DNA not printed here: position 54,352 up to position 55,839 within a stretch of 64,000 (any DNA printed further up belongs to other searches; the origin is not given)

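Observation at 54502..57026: Catalytically dead class B PBP translationally coupled to an intact SEDS polymerase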

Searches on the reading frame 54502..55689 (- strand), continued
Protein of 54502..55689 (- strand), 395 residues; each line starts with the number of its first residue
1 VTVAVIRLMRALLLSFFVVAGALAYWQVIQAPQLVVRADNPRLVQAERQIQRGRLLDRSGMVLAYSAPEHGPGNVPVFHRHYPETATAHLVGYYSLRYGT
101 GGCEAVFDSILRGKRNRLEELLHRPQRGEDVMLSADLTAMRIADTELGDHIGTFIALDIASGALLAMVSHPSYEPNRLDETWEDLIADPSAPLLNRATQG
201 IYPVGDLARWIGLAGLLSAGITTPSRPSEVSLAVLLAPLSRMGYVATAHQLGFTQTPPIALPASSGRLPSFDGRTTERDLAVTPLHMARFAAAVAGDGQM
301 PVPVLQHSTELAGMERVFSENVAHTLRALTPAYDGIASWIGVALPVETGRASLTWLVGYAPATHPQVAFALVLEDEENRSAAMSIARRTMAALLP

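Call 16: find_related_loci(query=A1, collection=genome_contigs, flank=10000)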
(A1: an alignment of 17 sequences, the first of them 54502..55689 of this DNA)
Query A1 (395 aa) in genome_contigs; peptide patterns used: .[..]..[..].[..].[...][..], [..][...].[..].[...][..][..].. (x = any residue, [..] = any of these).
600 stretches matched a pattern (row limit reached: there are more); 555 encode a relative of the query (tblastn E <= 1e-3); the best 80 are kept; 80 distinct loci.
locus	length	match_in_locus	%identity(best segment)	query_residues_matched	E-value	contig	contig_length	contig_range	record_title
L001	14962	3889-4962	49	6-361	2e-95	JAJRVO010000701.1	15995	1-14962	MAG: Chloroflexota bacterium isolate Dive96_bin10.46 k141_3974717, whole genome shotgun sequence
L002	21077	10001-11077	47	6-363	7e-92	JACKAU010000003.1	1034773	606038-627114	MAG: Anaerolineales bacterium isolate HK-STAS-CHLO-3 HK-STAS-CHLO-3_3, whole genome shotgun sequence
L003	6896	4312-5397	46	3-363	1e-91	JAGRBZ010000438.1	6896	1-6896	MAG: Anaerolineae bacterium isolate HKST-UBA12 NODE_439_length_6896_cov_12.114680, whole genome shotgun sequence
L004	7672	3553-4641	46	8-366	8e-86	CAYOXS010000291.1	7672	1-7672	MAG TPA_asm: uncultured Caldilineaceae bacterium isolate SRP323723_co1_131 genome assembly, contig: NODE_8141_length_767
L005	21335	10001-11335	36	14-390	1e-62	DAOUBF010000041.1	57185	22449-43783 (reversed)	MAG TPA_asm: Anaerolineae bacterium isolate H68_711 k101_466792, whole genome shotgun sequence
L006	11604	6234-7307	35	1-315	8e-55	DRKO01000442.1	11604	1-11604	MAG TPA_asm: Chloroflexota bacterium isolate HyVt-442 HyVt-442_k145_82503, whole genome shotgun sequence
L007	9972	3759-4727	38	24-305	2e-51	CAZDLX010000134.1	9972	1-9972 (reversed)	MAG TPA_asm: uncultured Anaerolineae bacterium isolate SRP268622_co1_365 genome assembly, contig: NODE_16201_length_9972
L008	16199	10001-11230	36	25-394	6e-51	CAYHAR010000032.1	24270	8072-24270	MAG TPA_asm: uncultured Anaerolineae bacterium isolate ERP119294_co1_453 genome assembly, contig: NODE_2436_length_24270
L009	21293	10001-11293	33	23-386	7e-54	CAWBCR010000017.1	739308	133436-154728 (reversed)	MAG: uncultured Chloroflexia bacterium isolate MFD02416.bin.2.250 genome assembly, contig: contig_34785, whole genome sh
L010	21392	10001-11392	30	1-394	5e-48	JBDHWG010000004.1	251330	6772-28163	MAG: Anaerolineae bacterium isolate AS-MICRO-3CA.356 NODE_94_length_251330_cov_22.010672, whole genome shotgun sequence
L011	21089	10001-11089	34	1-313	1e-48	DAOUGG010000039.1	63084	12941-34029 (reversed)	MAG TPA_asm: Anaerolineae bacterium isolate R30_118 k103_275388, whole genome shotgun sequence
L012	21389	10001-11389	32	1-394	1e-49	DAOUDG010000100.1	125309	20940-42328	MAG TPA_asm: Anaerolineae bacterium isolate M11_14 k145_411784, whole genome shotgun sequence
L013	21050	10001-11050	33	5-305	7e-43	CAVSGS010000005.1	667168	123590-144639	MAG: uncultured Chloroflexia bacterium isolate MFD05684.bin.2.179 genome assembly, contig: contig_13038, whole genome sh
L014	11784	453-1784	31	2-375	3e-41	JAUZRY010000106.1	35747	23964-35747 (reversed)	MAG: Ardenticatenia bacterium isolate Faavne_M6_B1 Faavne_M6_B1-contig_4633_pilon, whole genome shotgun sequence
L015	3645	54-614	41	22-207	2e-40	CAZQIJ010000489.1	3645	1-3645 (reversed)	MAG TPA_asm: uncultured Anaerolineaceae bacterium isolate binchicken_co58_58 genome assembly, contig: NODE_20270_length_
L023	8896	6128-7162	32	24-380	2e-37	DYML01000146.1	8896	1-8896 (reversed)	MAG TPA_asm: Anaerolinea thermophila isolate SulCav_FS06-10_51_17 SulCav_FS06_10_4561_length_8896_cov_9_180183, whole ge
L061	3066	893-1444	32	78-225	5e-20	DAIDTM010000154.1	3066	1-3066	MAG TPA_asm: Anaerolineae bacterium isolate clean1805 k141_31937, whole genome shotgun sequence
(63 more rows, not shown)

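Call 20: find_encoding_contigs(protein=P0009, flank=10000, max_places=2)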
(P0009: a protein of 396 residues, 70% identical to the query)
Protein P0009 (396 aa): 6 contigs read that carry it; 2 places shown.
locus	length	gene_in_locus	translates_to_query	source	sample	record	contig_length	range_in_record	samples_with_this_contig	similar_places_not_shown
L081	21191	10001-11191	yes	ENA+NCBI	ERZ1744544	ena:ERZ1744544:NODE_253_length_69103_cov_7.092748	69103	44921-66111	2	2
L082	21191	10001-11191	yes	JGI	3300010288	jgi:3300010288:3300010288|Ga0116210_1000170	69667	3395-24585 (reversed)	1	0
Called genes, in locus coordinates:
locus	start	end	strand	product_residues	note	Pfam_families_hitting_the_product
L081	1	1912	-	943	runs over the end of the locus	PF00690:Cation_ATPase_N, PF00122:E1-E2_ATPase, PF13246:Cation_ATPase, PF00702:Hydrolase, PF00689:Cation_ATPase_C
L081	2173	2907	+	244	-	PF04893:Yip1 (weak)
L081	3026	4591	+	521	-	PF25881:HH_YBHG (faint), PF25954:Beta-barrel_RND_2, PF25990:Beta-barrel_YknX, PF26002:Beta-barrel_AprE (weak)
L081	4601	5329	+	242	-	PF00005:ABC_tran, PF13304:AAA_21 (faint)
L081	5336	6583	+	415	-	PF12704:MacB_PCD, PF02687:FtsX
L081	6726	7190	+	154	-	PF12401:FhaA_N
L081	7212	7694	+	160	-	PF00498:FHA, PF16697:Yop-YscD_cpl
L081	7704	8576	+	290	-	PF01048:PNP_UDP_1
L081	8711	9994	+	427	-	PF01098:FTSW_RODA_SPOVE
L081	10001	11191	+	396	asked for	PF21922:PBP_dimer_2 (weak), PF00905:Transpeptidase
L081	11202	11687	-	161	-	PF04073:tRNA_edit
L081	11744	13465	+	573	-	PF04073:tRNA_edit, PF03129:HGTP_anticodon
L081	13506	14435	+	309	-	PF00892:EamA, PF16913:PUNUT (faint), PF03151:TPT (faint), PF00892:EamA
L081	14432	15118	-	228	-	PF01171:ATP_bind_3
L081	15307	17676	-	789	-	PF01326:PPDK_N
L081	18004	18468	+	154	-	PF01927:Mut7-C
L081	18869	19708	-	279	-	PF00528:BPD_transp_1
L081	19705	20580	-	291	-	PF00528:BPD_transp_1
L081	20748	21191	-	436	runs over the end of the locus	PF01547:SBP_bac_1, PF13416:SBP_bac_8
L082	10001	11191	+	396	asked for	PF21922:PBP_dimer_2 (weak), PF00905:Transpeptidase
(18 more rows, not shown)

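Call 21: find_encoding_contigs(protein=P0008, flank=10000, max_places=1)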
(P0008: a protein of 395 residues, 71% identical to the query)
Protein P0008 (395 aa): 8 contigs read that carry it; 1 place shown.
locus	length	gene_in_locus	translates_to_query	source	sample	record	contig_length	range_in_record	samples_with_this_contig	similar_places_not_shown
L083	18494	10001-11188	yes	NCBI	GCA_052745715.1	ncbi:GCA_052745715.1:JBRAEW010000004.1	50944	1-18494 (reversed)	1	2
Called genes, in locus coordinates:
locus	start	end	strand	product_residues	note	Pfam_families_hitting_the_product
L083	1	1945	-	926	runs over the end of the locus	PF00690:Cation_ATPase_N, PF00122:E1-E2_ATPase, PF13246:Cation_ATPase, PF00702:Hydrolase, PF08282:Hydrolase_3 (faint), PF00689:Cation_ATPase_C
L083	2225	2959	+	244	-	PF04893:Yip1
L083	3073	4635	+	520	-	PF25919:BSH_CusB (faint), PF25954:Beta-barrel_RND_2, PF25990:Beta-barrel_YknX, PF26002:Beta-barrel_AprE (weak)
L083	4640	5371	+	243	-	PF00005:ABC_tran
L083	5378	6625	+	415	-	PF12704:MacB_PCD, PF02687:FtsX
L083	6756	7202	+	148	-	PF12401:FhaA_N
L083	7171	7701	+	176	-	PF00498:FHA, PF16697:Yop-YscD_cpl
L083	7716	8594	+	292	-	PF01048:PNP_UDP_1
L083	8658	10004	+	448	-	PF01098:FTSW_RODA_SPOVE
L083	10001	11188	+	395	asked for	PF21922:PBP_dimer_2, PF00905:Transpeptidase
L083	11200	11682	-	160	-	PF04073:tRNA_edit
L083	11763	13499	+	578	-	PF04073:tRNA_edit, PF03129:HGTP_anticodon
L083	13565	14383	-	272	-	PF01171:ATP_bind_3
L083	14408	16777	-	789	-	PF01326:PPDK_N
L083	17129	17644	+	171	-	PF05198:IF3_N, PF00707:IF3_C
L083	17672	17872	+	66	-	PF01632:Ribosomal_L35p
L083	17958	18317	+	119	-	PF00453:Ribosomal_L20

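Call 22: find_encoding_contigs(protein=P0003, flank=6000, max_places=1)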
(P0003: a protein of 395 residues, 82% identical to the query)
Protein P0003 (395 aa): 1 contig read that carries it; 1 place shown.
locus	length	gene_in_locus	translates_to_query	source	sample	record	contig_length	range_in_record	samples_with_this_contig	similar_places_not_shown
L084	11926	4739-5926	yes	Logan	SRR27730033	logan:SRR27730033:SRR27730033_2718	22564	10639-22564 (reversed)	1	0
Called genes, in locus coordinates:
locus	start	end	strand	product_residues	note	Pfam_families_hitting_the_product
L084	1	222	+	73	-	?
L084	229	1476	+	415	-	PF12704:MacB_PCD, PF02687:FtsX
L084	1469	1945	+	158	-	PF12401:FhaA_N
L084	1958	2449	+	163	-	PF16697:Yop-YscD_cpl, PF00498:FHA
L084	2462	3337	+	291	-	PF01048:PNP_UDP_1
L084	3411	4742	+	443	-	PF01098:FTSW_RODA_SPOVE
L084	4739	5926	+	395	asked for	PF21922:PBP_dimer_2, PF00905:Transpeptidase (faint)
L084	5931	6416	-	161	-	PF04073:tRNA_edit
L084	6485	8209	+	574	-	PF04073:tRNA_edit, PF03129:HGTP_anticodon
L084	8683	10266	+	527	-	PF00496:SBP_bac_5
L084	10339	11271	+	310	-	PF19300:BPD_transp_1_N, PF00528:BPD_transp_1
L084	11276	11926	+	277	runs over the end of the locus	PF12911:OppC_N (weak), PF00528:BPD_transp_1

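Call 23: find_encoding_contigs(protein=P0005, flank=6000, max_places=1)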
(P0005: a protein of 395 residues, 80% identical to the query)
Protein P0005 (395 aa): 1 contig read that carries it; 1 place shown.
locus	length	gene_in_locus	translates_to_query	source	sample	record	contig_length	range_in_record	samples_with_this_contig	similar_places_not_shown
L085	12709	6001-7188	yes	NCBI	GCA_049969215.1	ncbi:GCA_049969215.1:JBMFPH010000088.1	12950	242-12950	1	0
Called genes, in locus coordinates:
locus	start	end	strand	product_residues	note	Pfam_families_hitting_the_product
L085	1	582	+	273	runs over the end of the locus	PF25954:Beta-barrel_RND_2, PF25990:Beta-barrel_YknX, PF26002:Beta-barrel_AprE (weak)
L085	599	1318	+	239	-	PF00005:ABC_tran, PF02463:SMC_N (faint), PF13304:AAA_21 (faint)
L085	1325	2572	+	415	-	PF12704:MacB_PCD, PF02687:FtsX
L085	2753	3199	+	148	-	PF12401:FhaA_N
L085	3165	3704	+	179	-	PF00498:FHA, PF16697:Yop-YscD_cpl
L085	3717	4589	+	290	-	PF01048:PNP_UDP_1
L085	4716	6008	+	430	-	PF01098:FTSW_RODA_SPOVE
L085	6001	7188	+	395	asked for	PF21922:PBP_dimer_2, PF00905:Transpeptidase (faint)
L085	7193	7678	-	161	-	PF04073:tRNA_edit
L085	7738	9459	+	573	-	PF00587:tRNA-synt_2b (faint), PF04073:tRNA_edit, PF03129:HGTP_anticodon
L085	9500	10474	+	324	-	PF00892:EamA, PF03151:TPT (faint), PF00892:EamA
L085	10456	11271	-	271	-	PF01171:ATP_bind_3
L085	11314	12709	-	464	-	PF01326:PPDK_N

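Call 24: find_encoding_contigs(protein=P0006, flank=6000, max_places=1)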
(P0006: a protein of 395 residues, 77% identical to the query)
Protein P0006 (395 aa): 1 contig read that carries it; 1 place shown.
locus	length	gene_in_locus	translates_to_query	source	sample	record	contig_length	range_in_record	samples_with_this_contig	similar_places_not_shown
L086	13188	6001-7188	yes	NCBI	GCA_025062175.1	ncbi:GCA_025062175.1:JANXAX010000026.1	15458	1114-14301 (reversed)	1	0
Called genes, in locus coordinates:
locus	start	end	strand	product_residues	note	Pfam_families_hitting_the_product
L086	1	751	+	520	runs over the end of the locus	PF25919:BSH_CusB (faint), PF25881:HH_YBHG (faint), PF25954:Beta-barrel_RND_2, PF25990:Beta-barrel_YknX, PF26002:Beta-barrel_AprE (faint)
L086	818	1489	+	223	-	PF00005:ABC_tran, PF13304:AAA_21 (faint)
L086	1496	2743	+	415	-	PF12704:MacB_PCD, PF02687:FtsX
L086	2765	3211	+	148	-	PF12401:FhaA_N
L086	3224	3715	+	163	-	PF16697:Yop-YscD_cpl, PF00498:FHA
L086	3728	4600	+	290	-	PF01048:PNP_UDP_1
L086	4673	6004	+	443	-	PF01098:FTSW_RODA_SPOVE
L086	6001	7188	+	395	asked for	PF21922:PBP_dimer_2, PF00905:Transpeptidase (faint)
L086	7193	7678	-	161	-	PF04073:tRNA_edit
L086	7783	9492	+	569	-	PF04073:tRNA_edit, PF03129:HGTP_anticodon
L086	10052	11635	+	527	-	PF00496:SBP_bac_5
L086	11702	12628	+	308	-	PF19300:BPD_transp_1_N, PF00528:BPD_transp_1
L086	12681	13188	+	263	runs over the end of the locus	PF12911:OppC_N (weak), PF00528:BPD_transp_1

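Call 25: find_encoding_contigs(protein=P0023, flank=6000, max_places=1)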
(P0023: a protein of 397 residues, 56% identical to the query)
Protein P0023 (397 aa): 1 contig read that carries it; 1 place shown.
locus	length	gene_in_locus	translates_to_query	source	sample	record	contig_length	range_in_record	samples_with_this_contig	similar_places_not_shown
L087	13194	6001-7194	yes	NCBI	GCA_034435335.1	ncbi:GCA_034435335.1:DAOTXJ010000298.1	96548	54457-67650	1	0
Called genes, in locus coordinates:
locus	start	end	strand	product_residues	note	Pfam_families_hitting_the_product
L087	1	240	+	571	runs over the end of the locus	PF13531:SBP_bac_11, PF00092:VWA, PF13768:VWA_3, PF13519:VWA_2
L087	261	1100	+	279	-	-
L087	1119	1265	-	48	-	-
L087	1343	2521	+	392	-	PF13433:Peripla_BP_5 (weak), PF13458:Peripla_BP_6, PF01094:ANF_receptor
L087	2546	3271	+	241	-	PF12401:FhaA_N, PF16697:Yop-YscD_cpl, PF00498:FHA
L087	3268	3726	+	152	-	PF16697:Yop-YscD_cpl, PF00498:FHA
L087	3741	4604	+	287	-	PF01048:PNP_UDP_1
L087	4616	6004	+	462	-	PF01098:FTSW_RODA_SPOVE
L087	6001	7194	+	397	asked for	PF21922:PBP_dimer_2 (weak), PF00905:Transpeptidase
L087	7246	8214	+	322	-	PF08240:ADH_N, PF00107:ADH_zinc_N, PF13602:ADH_zinc_N_2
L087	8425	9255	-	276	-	PF00596:Aldolase_II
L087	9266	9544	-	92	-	PF03319:EutN_CcmL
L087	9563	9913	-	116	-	PF03319:EutN_CcmL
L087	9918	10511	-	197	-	PF00936:BMC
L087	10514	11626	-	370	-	PF00072:Response_reg, PF13614:AAA_31 (faint), PF06564:CBP_BcsQ (weak), PF10609:ParA (faint)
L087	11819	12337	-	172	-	PF20660:DUF6812 (faint)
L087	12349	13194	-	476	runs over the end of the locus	PF00171:Aldedh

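Call 34: predict_structure(alignment_id=A2)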
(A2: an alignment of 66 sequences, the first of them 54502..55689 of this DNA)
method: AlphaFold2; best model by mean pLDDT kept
length: 395 residues; sequences in the alignment: 66
mean_pLDDT: 91.4   pTM: 0.85
mean pLDDT of the five models: 91.4, 90.9, 90.3, 90.2, 89.5
residues with pLDDT >= 90: 295; 70-90: 86; 50-70: 14; < 50: 0
segments of 3 or more residues with pLDDT < 50: none
pLDDT, mean of each block of 10 residues (from residue 1): 84 92 78 55 82 96 93 82 95 91 95 86 87 97 95 96 96 92 86 90 97 97 89 94 96 96 95 90 98 97 89 89 96 95 93 97 97 95 96 91
secondary structure, 60 per line:
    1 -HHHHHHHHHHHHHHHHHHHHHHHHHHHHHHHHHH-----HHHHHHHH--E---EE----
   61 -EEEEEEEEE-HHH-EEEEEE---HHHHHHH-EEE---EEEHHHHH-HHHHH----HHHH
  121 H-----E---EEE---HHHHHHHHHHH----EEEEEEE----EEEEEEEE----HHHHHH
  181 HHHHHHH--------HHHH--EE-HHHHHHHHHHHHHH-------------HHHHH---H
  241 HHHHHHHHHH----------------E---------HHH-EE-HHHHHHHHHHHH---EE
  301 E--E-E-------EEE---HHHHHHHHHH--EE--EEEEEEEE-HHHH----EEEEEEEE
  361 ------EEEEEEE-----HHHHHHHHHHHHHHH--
elements in order: H2-35 H41-48 E62-70 E76-81 H85-91 E93-95 E99-101 H102-106 H108-112 H117-121 E131-133 H137-147 E152-158 E163-170 H175-187 H196-199 H205-218 H232-236 H240-250 H284-295 E299-301 E314-316 H320-329 E336-343 H345-348 E353-360 E367-373 H379-393

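Call 37: fold_search(model_id=the predicted structure, library=pdb)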
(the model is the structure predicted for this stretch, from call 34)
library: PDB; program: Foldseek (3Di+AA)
matches with E <= 10: 1497; with E <= 0.001: 692
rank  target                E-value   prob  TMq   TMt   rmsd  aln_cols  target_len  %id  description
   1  3un7_B                1.7e-25  1.00  0.76  0.70   4.3       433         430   26  Crystal structure of PBPA from MYCOBACTERIUM TUBERCULOSIS (released 2012-10-24)
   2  3upn_B                3.6e-25  1.00  0.75  0.68   4.7       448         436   26  Structure of penicillin-binding protein A from M. tuberculosis: imipenem acyl-enzyme complex (released 2012-10-24)
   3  4mnr                  3.6e-25  1.00  0.73  0.70   3.6       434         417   21  Crystal Structure of D,D-Transpeptidase Domain of Peptidoglycan Glycosyltransferase from Eggerthella lenta (released 2013-09-25)
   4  3upn_A                6.7e-25  1.00  0.79  0.72   3.6       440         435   25  Structure of penicillin-binding protein A from M. tuberculosis: imipenem acyl-enzyme complex (released 2012-10-24)
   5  3upp_B                2.7e-24  1.00  0.75  0.68   4.8       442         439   26  Structure of penicillin-binding protein A from M. tuberculosis: ceftrixaone acyl-enzyme complex (released 2012-10-24)
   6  3upp_A                2.9e-24  1.00  0.78  0.70   4.1       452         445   25  Structure of penicillin-binding protein A from M. tuberculosis: ceftrixaone acyl-enzyme complex (released 2012-10-24)
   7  3upo_B                4.1e-24  1.00  0.77  0.70   4.0       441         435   25  Structure of penicillin-binding protein A from M. tuberculosis: penicillin G acyl-enzyme complex (released 2012-10-24)
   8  3un7_A                4.3e-24  1.00  0.74  0.67   4.9       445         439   26  Crystal structure of PBPA from MYCOBACTERIUM TUBERCULOSIS (released 2012-10-24)
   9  3upo_A                8.2e-24  1.00  0.77  0.70   4.0       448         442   25  Structure of penicillin-binding protein A from M. tuberculosis: penicillin G acyl-enzyme complex (released 2012-10-24)
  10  3lo7_A                1.4e-23  1.00  0.73  0.69   4.5       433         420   26  Crystal structure of PBPA from Mycobacterium tuberculosis (released 2010-03-23)
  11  4r1g_B                2.3e-23  1.00  0.74  0.70   3.7       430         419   21  Structure of a putative peptidoglycan glycosyltransferase from Atopobium parvulum in complex with cloxacillin (released 2014-08-27)
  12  4r3j_A                2.8e-23  1.00  0.71  0.69   4.2       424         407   20  Structure of a putative peptidoglycan glycosyltransferase from Atopobium parvulum in complex with cefapirin (released 2014-09-17)
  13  4r23_B                3.1e-23  1.00  0.73  0.71   3.4       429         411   20  Structure of a putative peptidoglycan glycosyltransferase from Atopobium parvulum in complex with dicloxacillin (released 2014-09-17)
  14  4r1g_A                3.1e-23  1.00  0.73  0.69   4.3       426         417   20  Structure of a putative peptidoglycan glycosyltransferase from Atopobium parvulum in complex with cloxacillin (released 2014-08-27)
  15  4r0q_B                3.1e-23  1.00  0.72  0.69   4.2       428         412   20  Structure of a putative peptidoglycan glycosyltransferase from Atopobium parvulum in complex with cephalothin (released 2014-08-27)
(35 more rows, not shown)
